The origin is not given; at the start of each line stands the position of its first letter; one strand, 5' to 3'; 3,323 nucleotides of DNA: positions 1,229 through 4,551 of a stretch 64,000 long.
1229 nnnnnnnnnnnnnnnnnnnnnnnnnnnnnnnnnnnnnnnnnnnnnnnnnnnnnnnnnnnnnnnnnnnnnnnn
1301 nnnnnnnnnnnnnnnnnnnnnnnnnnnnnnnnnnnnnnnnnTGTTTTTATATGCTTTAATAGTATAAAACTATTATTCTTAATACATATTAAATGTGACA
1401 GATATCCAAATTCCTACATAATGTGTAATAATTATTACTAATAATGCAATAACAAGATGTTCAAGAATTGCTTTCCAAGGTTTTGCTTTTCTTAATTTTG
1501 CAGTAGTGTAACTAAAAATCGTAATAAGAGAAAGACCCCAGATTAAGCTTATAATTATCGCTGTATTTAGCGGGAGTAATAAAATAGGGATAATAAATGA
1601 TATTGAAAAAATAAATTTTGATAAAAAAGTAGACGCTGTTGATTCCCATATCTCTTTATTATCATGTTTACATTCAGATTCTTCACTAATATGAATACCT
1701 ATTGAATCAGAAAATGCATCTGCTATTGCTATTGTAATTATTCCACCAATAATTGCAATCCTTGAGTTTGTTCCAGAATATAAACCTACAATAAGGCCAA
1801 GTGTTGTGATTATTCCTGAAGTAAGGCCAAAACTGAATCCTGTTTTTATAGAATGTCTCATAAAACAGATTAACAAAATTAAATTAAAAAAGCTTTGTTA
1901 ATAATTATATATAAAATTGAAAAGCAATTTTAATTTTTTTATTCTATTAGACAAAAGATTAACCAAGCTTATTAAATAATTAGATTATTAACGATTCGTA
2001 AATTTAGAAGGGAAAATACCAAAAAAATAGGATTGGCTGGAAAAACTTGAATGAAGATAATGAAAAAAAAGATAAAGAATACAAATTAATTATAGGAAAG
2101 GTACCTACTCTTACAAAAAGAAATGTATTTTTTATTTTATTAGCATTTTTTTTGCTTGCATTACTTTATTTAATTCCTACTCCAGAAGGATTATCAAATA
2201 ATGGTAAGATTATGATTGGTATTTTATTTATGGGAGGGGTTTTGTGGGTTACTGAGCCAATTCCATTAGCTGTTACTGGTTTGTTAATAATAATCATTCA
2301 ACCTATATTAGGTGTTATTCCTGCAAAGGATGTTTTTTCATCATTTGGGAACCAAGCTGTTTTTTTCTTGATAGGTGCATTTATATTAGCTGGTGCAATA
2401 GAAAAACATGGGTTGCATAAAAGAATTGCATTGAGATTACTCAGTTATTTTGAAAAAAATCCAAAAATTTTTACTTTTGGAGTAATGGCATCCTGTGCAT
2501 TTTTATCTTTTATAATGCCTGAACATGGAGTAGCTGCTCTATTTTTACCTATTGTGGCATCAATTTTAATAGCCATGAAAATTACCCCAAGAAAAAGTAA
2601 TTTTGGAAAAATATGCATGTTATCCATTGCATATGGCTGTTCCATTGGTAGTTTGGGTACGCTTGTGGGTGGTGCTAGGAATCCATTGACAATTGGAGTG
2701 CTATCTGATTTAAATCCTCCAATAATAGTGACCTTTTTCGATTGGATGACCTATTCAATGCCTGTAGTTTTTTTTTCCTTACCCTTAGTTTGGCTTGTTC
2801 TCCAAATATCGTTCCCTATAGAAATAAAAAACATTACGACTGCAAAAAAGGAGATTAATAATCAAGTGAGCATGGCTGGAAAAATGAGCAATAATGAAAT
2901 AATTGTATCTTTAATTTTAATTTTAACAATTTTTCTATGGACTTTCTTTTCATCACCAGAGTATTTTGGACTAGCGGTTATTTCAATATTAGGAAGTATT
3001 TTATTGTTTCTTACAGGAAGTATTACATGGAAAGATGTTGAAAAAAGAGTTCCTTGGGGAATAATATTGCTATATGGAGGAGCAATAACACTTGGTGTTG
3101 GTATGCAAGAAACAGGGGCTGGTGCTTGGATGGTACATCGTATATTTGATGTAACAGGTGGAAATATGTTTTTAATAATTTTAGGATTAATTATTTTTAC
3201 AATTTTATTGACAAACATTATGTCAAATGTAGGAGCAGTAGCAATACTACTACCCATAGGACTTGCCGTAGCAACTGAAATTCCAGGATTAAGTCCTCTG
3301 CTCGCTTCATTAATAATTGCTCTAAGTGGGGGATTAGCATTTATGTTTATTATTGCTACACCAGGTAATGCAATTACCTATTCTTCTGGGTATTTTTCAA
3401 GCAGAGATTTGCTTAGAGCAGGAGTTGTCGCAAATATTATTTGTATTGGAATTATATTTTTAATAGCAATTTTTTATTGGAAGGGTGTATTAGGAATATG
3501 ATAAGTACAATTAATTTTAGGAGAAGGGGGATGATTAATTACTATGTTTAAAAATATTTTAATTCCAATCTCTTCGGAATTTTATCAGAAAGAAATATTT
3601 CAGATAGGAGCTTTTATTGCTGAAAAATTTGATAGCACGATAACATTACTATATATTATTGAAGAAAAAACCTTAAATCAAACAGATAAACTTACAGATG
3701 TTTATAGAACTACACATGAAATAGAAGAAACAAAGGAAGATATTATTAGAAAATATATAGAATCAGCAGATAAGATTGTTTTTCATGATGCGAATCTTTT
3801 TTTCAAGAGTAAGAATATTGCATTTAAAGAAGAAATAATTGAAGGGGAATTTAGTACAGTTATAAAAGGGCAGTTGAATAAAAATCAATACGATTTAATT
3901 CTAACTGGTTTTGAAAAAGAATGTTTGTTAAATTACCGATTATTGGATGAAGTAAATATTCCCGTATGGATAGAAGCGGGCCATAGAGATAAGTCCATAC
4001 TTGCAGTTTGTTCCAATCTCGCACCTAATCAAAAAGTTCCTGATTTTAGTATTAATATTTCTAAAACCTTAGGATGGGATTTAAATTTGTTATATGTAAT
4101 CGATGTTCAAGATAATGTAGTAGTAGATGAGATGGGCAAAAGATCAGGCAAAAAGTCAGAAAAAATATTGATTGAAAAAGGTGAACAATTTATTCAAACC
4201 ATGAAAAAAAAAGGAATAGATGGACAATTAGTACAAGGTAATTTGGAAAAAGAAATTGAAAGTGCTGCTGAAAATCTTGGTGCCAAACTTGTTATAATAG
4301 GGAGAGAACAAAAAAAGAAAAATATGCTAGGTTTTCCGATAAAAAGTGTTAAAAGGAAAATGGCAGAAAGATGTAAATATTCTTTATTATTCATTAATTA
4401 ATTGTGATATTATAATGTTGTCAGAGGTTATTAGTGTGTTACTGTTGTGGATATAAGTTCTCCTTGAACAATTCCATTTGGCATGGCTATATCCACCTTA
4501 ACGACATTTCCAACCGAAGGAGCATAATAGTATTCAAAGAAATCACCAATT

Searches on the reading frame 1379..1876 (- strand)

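Call 61: search_protein_families(library=pfam, proteins=[window:1379-1876:-], max_evalue=0.0001)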
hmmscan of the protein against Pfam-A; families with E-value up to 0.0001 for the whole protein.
window:1379-1876:- (165 aa): 1 family
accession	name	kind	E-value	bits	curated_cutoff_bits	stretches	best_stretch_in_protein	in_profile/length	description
PF01988.24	VIT1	-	3.5e-13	50.3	28.1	2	62-155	117-213/214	VIT family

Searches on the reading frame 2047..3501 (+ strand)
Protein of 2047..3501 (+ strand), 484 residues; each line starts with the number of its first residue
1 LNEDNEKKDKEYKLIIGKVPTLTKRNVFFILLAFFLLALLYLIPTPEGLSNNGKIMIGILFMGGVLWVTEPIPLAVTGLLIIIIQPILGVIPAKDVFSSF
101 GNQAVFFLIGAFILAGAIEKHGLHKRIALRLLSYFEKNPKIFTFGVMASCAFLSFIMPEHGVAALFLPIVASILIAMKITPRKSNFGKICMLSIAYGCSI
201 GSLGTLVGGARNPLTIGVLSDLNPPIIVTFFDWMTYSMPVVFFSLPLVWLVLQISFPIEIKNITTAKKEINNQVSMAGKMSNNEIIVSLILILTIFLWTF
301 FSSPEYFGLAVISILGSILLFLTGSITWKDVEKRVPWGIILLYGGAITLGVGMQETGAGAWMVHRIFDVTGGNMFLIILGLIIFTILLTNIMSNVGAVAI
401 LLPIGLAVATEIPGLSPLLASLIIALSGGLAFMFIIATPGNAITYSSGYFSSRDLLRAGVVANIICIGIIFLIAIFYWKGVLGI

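Call 61: search_protein_families(library=pfam, proteins=[window:2047-3501:+], max_evalue=0.0001)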
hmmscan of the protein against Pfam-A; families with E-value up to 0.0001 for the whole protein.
window:2047-3501:+ (484 aa): 2 families
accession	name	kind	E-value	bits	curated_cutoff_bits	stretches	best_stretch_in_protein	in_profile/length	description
PF00939.25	Na_sulph_symp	-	6.7e-70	236.8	27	1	30-481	7-469/472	Sodium:sulfate symporter transmembrane region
PF03600.22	CitMHS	-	4.2e-55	187.6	31.9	2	65-364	2-275/336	Citrate transporter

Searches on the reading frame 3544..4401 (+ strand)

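Call 61: search_protein_families(library=pfam, proteins=[window:3544-4401:+], max_evalue=0.0001)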
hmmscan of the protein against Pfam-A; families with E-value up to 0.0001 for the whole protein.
window:3544-4401:+ (285 aa): 1 family
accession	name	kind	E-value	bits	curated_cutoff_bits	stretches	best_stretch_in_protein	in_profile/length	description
PF00582.32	Usp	-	9.8e-15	55.8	24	2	1-126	1-114/141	Universal stress protein family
